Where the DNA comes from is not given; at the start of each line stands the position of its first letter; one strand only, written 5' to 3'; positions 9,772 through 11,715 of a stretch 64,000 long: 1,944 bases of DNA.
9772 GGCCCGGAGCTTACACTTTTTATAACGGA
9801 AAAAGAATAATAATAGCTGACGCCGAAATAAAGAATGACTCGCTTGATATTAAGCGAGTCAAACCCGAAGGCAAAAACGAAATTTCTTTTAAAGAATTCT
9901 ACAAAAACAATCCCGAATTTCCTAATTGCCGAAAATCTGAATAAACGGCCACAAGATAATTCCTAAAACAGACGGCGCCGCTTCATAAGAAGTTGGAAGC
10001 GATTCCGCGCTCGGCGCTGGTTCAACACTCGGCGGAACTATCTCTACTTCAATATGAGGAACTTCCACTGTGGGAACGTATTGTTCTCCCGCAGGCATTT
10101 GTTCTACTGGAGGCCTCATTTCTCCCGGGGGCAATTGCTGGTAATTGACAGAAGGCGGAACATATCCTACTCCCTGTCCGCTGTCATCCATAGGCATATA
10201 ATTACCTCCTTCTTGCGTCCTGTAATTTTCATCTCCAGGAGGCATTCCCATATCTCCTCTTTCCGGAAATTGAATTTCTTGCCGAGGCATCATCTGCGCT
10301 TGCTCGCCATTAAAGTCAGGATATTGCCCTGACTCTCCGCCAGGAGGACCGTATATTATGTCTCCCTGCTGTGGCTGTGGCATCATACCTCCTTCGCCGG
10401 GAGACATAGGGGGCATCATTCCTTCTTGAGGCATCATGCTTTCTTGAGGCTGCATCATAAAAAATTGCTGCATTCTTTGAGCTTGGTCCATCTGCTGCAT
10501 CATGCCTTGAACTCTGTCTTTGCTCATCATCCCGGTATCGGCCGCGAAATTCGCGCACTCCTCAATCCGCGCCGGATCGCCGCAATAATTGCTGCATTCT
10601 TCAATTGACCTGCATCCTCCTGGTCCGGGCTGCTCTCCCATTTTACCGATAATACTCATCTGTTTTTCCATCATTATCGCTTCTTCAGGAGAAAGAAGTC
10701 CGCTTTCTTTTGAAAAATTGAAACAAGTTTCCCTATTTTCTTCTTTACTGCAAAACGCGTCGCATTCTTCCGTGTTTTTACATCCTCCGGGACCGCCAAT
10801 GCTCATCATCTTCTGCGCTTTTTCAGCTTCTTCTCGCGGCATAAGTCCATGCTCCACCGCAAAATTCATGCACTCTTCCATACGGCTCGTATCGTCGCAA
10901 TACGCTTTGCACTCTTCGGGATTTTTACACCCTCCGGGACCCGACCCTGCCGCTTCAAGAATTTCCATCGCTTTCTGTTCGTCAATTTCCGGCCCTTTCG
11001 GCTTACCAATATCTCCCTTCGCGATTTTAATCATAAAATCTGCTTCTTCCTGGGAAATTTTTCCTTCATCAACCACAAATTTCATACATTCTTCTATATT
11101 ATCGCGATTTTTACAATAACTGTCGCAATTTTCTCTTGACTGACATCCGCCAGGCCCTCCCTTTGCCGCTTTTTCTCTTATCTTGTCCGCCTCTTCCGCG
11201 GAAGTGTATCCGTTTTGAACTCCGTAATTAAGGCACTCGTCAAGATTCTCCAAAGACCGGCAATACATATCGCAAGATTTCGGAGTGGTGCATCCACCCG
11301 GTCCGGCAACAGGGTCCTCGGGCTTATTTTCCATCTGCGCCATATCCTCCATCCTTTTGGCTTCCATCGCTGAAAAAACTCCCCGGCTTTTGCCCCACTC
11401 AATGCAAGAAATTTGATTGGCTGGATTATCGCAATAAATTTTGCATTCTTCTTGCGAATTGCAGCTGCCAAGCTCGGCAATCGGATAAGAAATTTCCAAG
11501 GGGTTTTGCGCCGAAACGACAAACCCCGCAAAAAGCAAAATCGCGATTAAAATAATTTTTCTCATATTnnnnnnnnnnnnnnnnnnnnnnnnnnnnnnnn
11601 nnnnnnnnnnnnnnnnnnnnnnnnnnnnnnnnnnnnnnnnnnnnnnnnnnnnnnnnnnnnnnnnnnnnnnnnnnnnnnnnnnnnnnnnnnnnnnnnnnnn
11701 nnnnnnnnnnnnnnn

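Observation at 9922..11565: Secreted protein built from six tandem GPGGC-x5-C-x3-C-x9-10-C modules followed by a Met/Gln/Pro-rich tail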

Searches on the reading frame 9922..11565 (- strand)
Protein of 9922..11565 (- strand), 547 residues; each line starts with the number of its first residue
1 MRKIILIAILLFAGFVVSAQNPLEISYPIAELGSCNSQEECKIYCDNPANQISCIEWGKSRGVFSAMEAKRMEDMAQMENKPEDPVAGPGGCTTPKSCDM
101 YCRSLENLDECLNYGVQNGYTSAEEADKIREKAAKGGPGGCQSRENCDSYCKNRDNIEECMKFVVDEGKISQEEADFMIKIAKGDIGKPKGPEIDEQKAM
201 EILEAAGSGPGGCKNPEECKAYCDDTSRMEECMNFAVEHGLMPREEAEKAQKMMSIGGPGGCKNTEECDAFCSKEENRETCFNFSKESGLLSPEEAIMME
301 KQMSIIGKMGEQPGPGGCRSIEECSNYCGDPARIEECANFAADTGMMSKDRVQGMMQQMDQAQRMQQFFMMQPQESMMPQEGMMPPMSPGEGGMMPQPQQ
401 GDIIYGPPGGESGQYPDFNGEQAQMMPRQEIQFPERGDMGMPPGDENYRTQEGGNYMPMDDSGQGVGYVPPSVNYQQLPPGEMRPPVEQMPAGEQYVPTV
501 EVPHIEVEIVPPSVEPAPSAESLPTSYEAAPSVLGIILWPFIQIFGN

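Call 3: search_protein_families(library=pfam, proteins=[window:9922-11565:-], max_evalue=10)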
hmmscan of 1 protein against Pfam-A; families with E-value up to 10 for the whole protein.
window:9922-11565:- (547 aa): 6 families
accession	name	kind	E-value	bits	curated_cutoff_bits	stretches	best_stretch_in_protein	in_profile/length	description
PF20787.2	SPP1_GP23-1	-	0.0011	19.3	27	1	158-177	18-37/47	SPP1 phage GP23.1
PF25052.1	AtDEF-like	-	0.0093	16.7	25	2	2-56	4-67/79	Defensin-like family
PF10925.13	DUF2680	-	0.1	13.2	25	0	165-180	28-43/57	Protein of unknown function (DUF2680)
PF05119.17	Terminase_4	-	1.3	9.9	24.7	0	220-249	27-56/98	Phage terminase, small subunit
PF21604.3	CRLF2_D1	-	5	7.8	27.3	0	104-122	29-47/51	Cytokine receptor-like factor 2-like, D1 domain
PF22746.1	SHOCT-like_DUF2089-C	-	8.7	6.6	27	0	287-303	11-27/32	SHOCT-like domain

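Call 4: search_protein_families(library=ncbifam, proteins=[window:9922-11565:-], max_evalue=10)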
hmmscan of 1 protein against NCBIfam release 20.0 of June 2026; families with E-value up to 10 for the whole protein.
window:9922-11565:- (547 aa): 0 families

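Call 5: search_solved_structures(query=window:9922-11565:-, max_evalue=10)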
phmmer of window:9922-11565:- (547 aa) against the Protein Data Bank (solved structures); distinct sequences matched with E-value up to 10: 6.
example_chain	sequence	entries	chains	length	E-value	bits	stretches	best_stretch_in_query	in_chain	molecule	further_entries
9lay_B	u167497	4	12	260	0.25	13.4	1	210-287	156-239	4Fe-4S ferredoxin iron-sulfur binding domain protein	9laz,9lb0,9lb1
9vzk_q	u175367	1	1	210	0.59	12.1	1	431-478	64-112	Gp5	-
3m1p_A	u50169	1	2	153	0.87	11.6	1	403-434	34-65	Ribose 5-phosphate isomerase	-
3k7p_A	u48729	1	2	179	1.1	11.2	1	403-434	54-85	Ribose 5-phosphate isomerase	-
3k7o_A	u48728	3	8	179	1.2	11.1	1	403-434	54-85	Ribose 5-phosphate isomerase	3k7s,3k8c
6fxl_A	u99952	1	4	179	1.2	11.1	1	403-434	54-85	Ribose 5-phosphate isomerase, putative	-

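Call 7: find_homologous_proteins(query=window:9922-11565:-, max_evalue=0.001)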
Query window:9922-11565:- (547 aa): 487 proteins with E <= 0.001 among 8000 candidates; the best 120 are listed.
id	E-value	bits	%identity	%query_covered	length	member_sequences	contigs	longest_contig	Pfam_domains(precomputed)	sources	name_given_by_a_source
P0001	0.0e+0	1258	100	100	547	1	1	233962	-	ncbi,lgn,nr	ncbi:MAG: hypothetical protein PHC85_00860 [Candidatus Pacebacteria bacterium]|nr:hypothetical prote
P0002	1.3e-173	597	54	99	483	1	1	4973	-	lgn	-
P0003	2.5e-170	586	64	75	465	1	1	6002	-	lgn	-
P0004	3.1e-169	583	64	70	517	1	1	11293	-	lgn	-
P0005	7.0e-169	581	67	67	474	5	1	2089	-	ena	-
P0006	3.5e-167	576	66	73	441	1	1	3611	-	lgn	-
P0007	4.0e-167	576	64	72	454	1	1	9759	-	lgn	-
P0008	1.1e-164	568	50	100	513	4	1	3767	-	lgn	-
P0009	3.6e-153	530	51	100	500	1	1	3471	PF25052.2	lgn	-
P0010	5.1e-153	529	51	100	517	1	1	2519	PF25052.2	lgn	-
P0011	2.4e-152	527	62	64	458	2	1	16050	PF25052.2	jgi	jgi:uncharacterized protein YutE (UPF0331/DUF86 family)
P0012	2.1e-135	471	63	59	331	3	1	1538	-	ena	-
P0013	4.0e-132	460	44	99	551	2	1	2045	PF20787.3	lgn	-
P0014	3.2e-130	454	45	98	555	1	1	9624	PF20787.3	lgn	-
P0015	1.0e-124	436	46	89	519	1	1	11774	-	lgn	-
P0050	2.5e-99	352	33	71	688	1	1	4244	PF07648.21,PF00050.27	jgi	-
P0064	2.6e-96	342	31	69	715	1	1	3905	PF07648.21,PF00050.27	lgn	-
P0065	1.7e-95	339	37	63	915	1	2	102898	-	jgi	jgi:hypothetical protein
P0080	3.8e-92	328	39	78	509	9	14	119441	-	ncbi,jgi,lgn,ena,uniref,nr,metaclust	ncbi:MAG: hypothetical protein A2358_02875 [Candidatus Staskawiczbacteria bacterium RIFOXYB1_FULL_37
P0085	4.5e-91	325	40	60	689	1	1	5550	PF07648.21,PF00050.27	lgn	-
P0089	2.9e-90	322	28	67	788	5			PF07648.21,PF00050.27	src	-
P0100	2.4e-88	316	43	82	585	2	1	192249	-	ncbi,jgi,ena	ncbi:MAG: hypothetical protein WC849_00130 [Candidatus Paceibacterota bacterium]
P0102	3.8e-88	315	35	66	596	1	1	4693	PF07648.21,PF00050.27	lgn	-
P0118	1.1e-85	307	31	71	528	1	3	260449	-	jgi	jgi:hypothetical protein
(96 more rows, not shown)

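Call 22: find_encoding_contigs(protein=P0100, flank=6000, max_places=2)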
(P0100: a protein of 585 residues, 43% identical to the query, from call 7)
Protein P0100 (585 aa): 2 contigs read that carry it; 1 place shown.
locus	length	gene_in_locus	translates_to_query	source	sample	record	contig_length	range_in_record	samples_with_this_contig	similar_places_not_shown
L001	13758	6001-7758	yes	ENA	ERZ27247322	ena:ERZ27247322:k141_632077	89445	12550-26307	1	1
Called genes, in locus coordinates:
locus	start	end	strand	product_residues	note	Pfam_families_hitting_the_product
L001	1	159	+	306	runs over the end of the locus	PF18075:FtsX_ECD, PF02687:FtsX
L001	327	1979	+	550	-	PF06418:CTP_synth_N, PF00117:GATase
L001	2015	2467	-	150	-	PF10648:Gmad2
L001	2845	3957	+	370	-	-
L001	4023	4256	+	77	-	-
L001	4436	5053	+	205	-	PF23477:zf_Tbcl_2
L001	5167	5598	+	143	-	-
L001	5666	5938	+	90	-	-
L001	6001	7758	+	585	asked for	-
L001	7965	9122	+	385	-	-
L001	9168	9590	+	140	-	PF09394:Inhibitor_I42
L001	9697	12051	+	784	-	PF09364:XFP_N, PF03894:XFP, PF09363:XFP_C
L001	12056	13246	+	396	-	PF00871:Acetate_kinase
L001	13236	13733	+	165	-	-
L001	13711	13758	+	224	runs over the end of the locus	PF00730:HhH-GPD, PF00633:HHH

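Call 25: find_encoding_contigs(protein=P0118, flank=5000, max_places=1)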
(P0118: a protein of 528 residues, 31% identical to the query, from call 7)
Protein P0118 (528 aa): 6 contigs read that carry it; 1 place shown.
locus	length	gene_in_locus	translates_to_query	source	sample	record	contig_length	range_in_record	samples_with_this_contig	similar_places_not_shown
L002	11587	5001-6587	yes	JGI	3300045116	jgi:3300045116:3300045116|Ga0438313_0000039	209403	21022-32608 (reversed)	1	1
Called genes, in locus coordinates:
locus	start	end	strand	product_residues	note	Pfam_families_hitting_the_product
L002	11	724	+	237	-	PF01628:HrcA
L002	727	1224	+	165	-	PF01025:GrpE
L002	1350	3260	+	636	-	PF00012:HSP70, PF06723:MreB_Mbl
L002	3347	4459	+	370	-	PF00226:DnaJ, PF01556:DnaJ_C, PF00684:DnaJ_CXXCXGXG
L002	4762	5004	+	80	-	-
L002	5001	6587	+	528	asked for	-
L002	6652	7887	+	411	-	PF22694:CtpB_N-like, PF00595:PDZ, PF13180:PDZ_2 (faint), PF17820:PDZ_6, PF03572:Peptidase_S41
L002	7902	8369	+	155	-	PF01281:Ribosomal_L9_N, PF03948:Ribosomal_L9_C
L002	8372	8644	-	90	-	PF01016:Ribosomal_L27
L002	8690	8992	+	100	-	-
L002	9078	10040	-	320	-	PF13102:Phage_int_SAM_5 (weak), PF02899:Phage_int_SAM_1, PF00589:Phage_integrase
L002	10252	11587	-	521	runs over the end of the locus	PF00749:tRNA-synt_1c, PF19269:Anticodon_2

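Call 26: find_encoding_contigs(protein=P0080, flank=5000, max_places=1)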
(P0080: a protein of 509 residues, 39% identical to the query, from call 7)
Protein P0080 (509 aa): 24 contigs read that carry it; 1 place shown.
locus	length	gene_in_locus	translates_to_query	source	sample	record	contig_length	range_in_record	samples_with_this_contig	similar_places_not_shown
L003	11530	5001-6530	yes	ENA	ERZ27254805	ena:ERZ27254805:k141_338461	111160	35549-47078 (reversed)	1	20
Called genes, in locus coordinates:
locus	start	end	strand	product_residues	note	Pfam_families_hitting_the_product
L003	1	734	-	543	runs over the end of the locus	PF00239:Resolvase, PF07508:Recombinase, PF13408:Zn_ribbon_recom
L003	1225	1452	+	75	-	-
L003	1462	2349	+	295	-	-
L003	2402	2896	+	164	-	-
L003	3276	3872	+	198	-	PF07690:MFS_1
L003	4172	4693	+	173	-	-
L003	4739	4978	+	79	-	-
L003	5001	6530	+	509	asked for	-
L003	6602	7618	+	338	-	PF03193:RsgA_GTPase, PF00009:GTP_EFTU (faint), PF00005:ABC_tran (faint), PF01926:MMR_HSR1 (weak)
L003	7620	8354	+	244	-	PF01135:PCMT, PF02353:CMAS, PF05175:MTS, PF06325:PrmA, PF13489:Methyltransf_23, PF01209:Ubie_methyltran, PF13847:Methyltransf_31, PF08241:Methyltransf_11, +8 more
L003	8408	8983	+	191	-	-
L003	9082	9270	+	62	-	-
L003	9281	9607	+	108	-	PF12732:YtxH (faint)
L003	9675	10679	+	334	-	PF00389:2-Hacid_dh, PF02826:2-Hacid_dh_C, PF07991:KARI_N (weak)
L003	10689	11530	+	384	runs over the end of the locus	PF00390:malic, PF03949:Malic_M, PF00899:ThiF (weak)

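Call 27: find_encoding_contigs(protein=P0065, flank=5000, max_places=1)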
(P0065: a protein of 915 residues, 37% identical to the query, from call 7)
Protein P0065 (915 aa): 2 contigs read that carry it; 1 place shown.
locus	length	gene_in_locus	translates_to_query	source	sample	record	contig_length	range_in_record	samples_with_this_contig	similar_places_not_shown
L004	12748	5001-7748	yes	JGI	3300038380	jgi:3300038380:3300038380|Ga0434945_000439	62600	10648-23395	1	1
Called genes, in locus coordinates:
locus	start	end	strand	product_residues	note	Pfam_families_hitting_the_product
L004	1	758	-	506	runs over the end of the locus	PF01381:HTH_3, PF12844:HTH_19, PF13443:HTH_26 (weak), PF13560:HTH_31, PF00275:EPSP_synthase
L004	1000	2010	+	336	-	PF00022:Actin, PF06723:MreB_Mbl, PF00012:HSP70, PF14450:FtsA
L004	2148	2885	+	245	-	PF13177:DNA_pol3_delta2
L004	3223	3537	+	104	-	-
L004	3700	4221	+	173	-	PF01965:DJ-1_PfpI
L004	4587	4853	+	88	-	-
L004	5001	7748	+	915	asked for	-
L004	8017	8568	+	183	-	PF01765:RRF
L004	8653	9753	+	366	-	PF02163:Peptidase_M50, PF17820:PDZ_6 (weak)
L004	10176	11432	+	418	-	PF00587:tRNA-synt_2b, PF03129:HGTP_anticodon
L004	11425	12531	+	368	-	PF06723:MreB_Mbl, PF23717:DUF7159 (faint), PF00012:HSP70, PF14450:FtsA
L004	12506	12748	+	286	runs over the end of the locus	PF04085:MreC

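Call 29: predict_structure(alignment_id=A2)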
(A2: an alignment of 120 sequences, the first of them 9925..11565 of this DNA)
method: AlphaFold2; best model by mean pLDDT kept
length: 547 residues; sequences in the alignment: 120
mean_pLDDT: 73.5   pTM: 0.48
mean pLDDT of the five models: 73.5, 73.4, 71.8, 71.2, 71.1
residues with pLDDT >= 90: 236; 70-90: 107; 50-70: 46; < 50: 158
segments of 3 or more residues with pLDDT < 50: 187-190, 377-397, 399-497, 513-532
pLDDT, mean of each block of 10 residues (from residue 1): 76 56 84 95 94 96 92 87 82 91 95 95 96 96 94 96 94 89 61 81 95 95 92 95 91 89 91 94 91 85 83 92 92 93 88 88 75 50 44 39 38 40 37 35 38 40 36 37 40 45 47 46 38 49 54
secondary structure, 60 per line:
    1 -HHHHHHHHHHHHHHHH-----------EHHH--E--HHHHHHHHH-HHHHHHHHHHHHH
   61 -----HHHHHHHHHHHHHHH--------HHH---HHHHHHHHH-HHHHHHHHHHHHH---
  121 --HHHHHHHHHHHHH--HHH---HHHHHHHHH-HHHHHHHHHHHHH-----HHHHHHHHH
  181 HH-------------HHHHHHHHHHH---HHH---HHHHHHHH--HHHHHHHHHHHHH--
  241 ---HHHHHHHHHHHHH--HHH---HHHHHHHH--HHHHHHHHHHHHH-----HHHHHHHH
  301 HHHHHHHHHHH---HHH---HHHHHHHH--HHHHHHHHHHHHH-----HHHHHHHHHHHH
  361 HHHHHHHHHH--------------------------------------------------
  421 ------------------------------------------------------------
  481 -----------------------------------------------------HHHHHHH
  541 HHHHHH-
elements in order: H2-17 H38-46 H48-60 H66-80 H95-103 H105-117 H123-135 H144-152 H154-166 H172-182 H196-206 H216-223 H226-238 H244-256 H265-272 H275-287 H293-311 H321-328 H331-343 H349-370 H534-546

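Call 51: fold_search(model_id=the predicted structure, library=pdb)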
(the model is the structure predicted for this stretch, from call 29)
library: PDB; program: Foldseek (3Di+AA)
matches with E <= 10: 149; with E <= 0.001: 0
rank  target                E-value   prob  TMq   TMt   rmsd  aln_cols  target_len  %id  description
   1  4zlh_B                1.5e-01  0.38  0.11  0.16  21.7       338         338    8  Structure of the LapB cytoplasmic domain at 2 angstroms (released 2015-11-11)
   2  4hny_C                3.9e-01  0.18  0.12  0.10  20.6       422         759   14  Apo N-terminal acetyltransferase complex A (released 2014-03-26)
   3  9up5_B                4.4e-01  0.18  0.11  0.15  21.9       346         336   10  Crystal structure of LapB from Klebsiella pneumoniae (released 2026-03-04)
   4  9fmd_I                4.4e-01  0.11  0.11  0.09  27.5       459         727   11  Integrative model of the human post-catalytic spliceosome (P-complex) (released 2024-07-10)
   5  6vbv_4                5.1e-01  0.15  0.12  0.15  25.8       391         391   14  Structure of the bovine BBSome:ARL6:GTP complex (released 2020-01-29)
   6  7p3x_A                6.0e-01  0.13  0.11  0.10  25.5       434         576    8  Homology model of the full-length AP-3 complex in a compact open conformation (released 2021-09-29)
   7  6voa_E                6.3e-01  0.14  0.12  0.15  25.8       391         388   14  Cryo-EM structure of the BBSome-ARL6 complex (released 2020-06-24)
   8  5tqb_B                7.5e-01  0.08  0.09  0.12  21.7       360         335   12  Crystal structure of assembly chaperone of ribosomal protein L4 (Acl4) in complex with ribosomal protein L4 (RpL4) (released 2017-02-15)
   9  5nnr_D                9.8e-01  0.10  0.12  0.11  17.8       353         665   15  Structure of Naa15/Naa10 bound to HypK-THB (released 2017-06-14)
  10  7mq8_LP               1.1e+00  0.08  0.08  0.08  26.7       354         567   11  Cryo-EM structure of the human SSU processome, state pre-A1 (released 2021-09-22)
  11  6hd5_t                1.1e+00  0.08  0.11  0.08  21.8       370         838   10  Cryo-EM structure of the ribosome-NatA complex (released 2018-12-19)
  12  5nnr_A                1.3e+00  0.08  0.09  0.08  21.0       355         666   13  Structure of Naa15/Naa10 bound to HypK-THB (released 2017-06-14)
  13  3ifq_A                1.3e+00  0.04  0.06  0.06  24.9       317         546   13  Interction of plakoglobin and beta-catenin with desmosomal cadherins (released 2009-09-15)
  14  8eoi_B                1.4e+00  0.10  0.10  0.16  21.2       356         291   10  Structure of a human EMC:human Cav1.2 channel complex in GDN detergent (released 2023-05-24)
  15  9rwz_M                1.5e+00  0.06  0.10  0.06  25.2       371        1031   11  ZSWIM8-CUL3 complex bound to AGO2-miR-7-CYRANO (released 2026-03-18)
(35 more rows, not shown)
